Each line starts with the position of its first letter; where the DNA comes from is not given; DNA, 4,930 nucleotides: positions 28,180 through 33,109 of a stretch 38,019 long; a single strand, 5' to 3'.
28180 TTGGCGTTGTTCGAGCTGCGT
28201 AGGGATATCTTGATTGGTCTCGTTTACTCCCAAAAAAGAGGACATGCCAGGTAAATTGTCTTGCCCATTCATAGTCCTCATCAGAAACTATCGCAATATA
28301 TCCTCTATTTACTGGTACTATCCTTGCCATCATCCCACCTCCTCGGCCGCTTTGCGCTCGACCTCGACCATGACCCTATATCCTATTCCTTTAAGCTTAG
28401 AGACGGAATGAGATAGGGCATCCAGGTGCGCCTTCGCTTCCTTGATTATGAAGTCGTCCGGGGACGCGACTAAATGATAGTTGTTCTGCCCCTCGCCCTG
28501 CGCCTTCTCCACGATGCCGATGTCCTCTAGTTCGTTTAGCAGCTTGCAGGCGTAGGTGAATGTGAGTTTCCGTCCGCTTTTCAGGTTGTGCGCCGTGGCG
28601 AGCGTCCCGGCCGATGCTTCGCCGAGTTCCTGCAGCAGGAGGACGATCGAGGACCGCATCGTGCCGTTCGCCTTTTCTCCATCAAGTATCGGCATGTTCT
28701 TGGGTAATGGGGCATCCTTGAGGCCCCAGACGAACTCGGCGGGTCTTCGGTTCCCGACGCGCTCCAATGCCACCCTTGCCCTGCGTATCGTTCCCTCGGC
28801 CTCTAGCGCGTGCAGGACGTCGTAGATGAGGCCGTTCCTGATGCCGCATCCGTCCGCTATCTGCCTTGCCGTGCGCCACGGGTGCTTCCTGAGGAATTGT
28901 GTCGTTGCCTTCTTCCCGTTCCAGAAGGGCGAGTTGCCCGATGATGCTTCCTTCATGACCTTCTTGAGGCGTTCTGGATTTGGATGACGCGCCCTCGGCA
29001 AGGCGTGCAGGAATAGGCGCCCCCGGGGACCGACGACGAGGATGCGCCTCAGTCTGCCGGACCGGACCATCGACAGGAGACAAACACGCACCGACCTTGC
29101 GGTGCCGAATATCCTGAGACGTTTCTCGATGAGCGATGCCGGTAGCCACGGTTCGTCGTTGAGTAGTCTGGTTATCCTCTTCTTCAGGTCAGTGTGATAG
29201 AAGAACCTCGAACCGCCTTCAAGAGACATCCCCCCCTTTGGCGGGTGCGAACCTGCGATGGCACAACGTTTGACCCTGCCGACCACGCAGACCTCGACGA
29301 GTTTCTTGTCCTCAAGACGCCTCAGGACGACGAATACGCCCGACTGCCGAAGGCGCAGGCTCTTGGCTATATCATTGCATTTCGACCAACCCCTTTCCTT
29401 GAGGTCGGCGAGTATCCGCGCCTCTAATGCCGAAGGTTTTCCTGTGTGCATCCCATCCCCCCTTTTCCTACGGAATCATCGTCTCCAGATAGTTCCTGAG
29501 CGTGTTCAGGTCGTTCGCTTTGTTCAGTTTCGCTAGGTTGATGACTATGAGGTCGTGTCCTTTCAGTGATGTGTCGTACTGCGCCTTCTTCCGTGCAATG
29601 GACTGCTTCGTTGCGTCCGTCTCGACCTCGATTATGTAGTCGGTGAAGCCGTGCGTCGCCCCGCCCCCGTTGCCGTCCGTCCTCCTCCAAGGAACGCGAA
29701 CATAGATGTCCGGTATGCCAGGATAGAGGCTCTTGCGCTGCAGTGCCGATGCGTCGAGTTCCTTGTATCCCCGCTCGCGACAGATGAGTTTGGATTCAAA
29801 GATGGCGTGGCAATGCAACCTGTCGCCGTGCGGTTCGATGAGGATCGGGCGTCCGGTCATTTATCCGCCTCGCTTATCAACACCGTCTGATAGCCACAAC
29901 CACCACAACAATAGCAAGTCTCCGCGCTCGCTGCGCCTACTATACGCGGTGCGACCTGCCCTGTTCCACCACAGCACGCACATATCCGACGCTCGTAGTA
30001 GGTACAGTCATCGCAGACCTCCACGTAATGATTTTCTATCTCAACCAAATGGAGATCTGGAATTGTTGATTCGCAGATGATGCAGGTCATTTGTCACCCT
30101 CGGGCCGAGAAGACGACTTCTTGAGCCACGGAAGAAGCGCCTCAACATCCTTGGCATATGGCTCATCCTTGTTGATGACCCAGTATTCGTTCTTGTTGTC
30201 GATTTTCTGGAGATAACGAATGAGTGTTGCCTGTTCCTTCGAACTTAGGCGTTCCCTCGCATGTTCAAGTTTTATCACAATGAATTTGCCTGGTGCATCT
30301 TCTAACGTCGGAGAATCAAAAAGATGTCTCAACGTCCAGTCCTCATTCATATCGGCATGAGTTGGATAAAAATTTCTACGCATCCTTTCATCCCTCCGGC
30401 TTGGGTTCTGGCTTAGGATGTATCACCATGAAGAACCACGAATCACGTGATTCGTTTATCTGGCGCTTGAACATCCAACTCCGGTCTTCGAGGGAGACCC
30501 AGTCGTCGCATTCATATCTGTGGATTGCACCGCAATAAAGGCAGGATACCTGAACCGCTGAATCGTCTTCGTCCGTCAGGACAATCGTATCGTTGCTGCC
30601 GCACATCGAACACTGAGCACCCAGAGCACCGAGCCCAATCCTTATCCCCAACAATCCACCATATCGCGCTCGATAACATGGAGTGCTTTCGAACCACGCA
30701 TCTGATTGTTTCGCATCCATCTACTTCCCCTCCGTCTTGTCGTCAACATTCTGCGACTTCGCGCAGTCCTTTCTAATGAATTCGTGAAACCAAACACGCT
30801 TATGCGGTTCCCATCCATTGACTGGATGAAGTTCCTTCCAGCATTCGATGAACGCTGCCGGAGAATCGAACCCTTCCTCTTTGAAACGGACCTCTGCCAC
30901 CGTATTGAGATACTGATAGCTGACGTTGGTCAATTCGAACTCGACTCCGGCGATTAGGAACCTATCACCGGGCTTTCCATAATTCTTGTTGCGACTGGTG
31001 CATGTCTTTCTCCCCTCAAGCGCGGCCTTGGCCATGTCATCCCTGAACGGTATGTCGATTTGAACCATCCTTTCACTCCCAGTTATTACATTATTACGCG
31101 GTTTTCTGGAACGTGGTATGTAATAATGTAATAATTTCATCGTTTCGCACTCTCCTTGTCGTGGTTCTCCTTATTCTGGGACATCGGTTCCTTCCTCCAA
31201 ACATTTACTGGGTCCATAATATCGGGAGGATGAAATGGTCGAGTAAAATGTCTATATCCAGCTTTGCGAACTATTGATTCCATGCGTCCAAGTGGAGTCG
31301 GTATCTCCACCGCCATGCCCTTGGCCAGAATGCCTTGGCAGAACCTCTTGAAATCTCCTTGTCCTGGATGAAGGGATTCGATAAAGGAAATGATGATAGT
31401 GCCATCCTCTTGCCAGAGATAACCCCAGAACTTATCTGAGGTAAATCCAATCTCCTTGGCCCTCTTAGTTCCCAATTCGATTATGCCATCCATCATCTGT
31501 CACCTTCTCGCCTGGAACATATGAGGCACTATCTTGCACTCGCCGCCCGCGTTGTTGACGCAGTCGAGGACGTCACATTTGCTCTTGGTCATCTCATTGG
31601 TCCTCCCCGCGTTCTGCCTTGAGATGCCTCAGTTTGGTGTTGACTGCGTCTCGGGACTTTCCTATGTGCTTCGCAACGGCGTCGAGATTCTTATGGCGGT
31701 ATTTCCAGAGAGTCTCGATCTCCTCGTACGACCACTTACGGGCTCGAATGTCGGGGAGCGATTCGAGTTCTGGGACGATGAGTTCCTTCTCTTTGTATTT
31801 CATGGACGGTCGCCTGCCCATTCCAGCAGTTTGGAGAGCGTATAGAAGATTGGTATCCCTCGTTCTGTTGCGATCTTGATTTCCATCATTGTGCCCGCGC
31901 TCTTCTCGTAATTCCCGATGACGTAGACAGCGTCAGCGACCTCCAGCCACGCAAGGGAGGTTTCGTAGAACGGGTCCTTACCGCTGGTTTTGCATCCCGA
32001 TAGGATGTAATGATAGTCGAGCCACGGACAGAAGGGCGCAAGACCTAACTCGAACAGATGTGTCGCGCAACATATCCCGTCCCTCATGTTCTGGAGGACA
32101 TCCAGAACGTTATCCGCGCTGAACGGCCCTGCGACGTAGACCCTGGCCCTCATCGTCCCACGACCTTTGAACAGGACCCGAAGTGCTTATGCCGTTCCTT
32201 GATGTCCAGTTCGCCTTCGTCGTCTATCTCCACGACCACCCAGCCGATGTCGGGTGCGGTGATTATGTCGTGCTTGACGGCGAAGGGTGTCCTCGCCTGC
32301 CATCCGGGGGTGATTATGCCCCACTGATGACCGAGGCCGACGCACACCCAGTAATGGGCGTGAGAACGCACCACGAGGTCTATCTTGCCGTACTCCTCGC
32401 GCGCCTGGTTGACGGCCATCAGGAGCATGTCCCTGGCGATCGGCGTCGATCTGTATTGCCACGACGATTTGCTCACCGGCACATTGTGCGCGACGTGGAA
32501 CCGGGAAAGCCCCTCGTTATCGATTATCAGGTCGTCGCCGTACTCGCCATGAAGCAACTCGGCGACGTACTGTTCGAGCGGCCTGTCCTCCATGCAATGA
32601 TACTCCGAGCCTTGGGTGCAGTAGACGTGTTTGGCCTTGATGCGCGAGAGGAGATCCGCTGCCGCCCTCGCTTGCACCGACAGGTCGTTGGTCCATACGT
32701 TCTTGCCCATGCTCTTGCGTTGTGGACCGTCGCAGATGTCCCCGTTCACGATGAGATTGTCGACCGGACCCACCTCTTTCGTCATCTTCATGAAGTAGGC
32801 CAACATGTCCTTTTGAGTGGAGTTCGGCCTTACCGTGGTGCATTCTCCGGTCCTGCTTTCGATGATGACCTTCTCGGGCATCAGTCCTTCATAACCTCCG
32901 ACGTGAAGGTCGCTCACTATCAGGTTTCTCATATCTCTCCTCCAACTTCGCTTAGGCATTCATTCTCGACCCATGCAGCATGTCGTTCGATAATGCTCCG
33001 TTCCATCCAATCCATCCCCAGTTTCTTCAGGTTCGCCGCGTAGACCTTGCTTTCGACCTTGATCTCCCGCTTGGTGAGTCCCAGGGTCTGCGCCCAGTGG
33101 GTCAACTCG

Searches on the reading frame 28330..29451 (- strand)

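Call 15: search_protein_families(library=pfam, proteins=[window:28330-29451:-], max_evalue=0.001)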
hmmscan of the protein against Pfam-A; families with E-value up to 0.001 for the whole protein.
window:28330-29451:- (373 aa): 5 families
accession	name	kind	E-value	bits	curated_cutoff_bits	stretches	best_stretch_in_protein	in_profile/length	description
PF01978.25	TrmB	-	1.7e-11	44.3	25.6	0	8-54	8-54/68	Sugar-specific transcriptional regulator TrmB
PF01047.28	MarR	-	5e-08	33.2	24.6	1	10-53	5-48/59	MarR family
PF12802.13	MarR_2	-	3.4e-05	24.4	27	0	26-62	24-60/61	MarR family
PF03551.20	PadR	-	0.00029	21.2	27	0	203-229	28-54/75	Transcriptional regulator PadR-like family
PF03965.22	Penicillinase_R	-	0.00041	21.1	22.6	0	7-59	2-58/115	Penicillinase repressor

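Call 69: search_protein_families(library=phrogs, proteins=[window:28330-29451:-], max_evalue=0.001)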
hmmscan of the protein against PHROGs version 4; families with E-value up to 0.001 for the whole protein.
window:28330-29451:- (373 aa): 2 families
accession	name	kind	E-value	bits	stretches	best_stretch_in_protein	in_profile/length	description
phrog_1687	-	transcription regulation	6.9e-06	27.1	1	180-244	68-133/162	MarR family transcrition regulator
phrog_142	-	moron, auxiliary metabolic gene and host takeover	5.9e-05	24.2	0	178-224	12-58/116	Ren-like exclusion protein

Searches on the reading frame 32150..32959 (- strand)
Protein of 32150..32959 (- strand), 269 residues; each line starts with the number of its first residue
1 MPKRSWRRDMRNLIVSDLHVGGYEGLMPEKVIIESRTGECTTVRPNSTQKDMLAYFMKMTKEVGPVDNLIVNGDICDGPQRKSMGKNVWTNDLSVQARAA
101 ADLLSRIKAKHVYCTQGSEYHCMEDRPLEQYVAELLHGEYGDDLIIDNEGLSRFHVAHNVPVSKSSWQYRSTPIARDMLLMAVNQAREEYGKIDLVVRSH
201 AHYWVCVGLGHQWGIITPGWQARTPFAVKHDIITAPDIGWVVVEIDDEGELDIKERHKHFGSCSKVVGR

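Call 17: search_protein_families(library=pfam, proteins=[window:32150-32959:-], max_evalue=0.01)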
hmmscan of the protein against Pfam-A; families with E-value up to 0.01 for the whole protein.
window:32150-32959:- (269 aa): 1 family
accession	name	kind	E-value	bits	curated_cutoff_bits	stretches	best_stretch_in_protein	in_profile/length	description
PF00149.33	Metallophos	-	0.00045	21.2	21.5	0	10-115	1-66/191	Calcineurin-like phosphoesterase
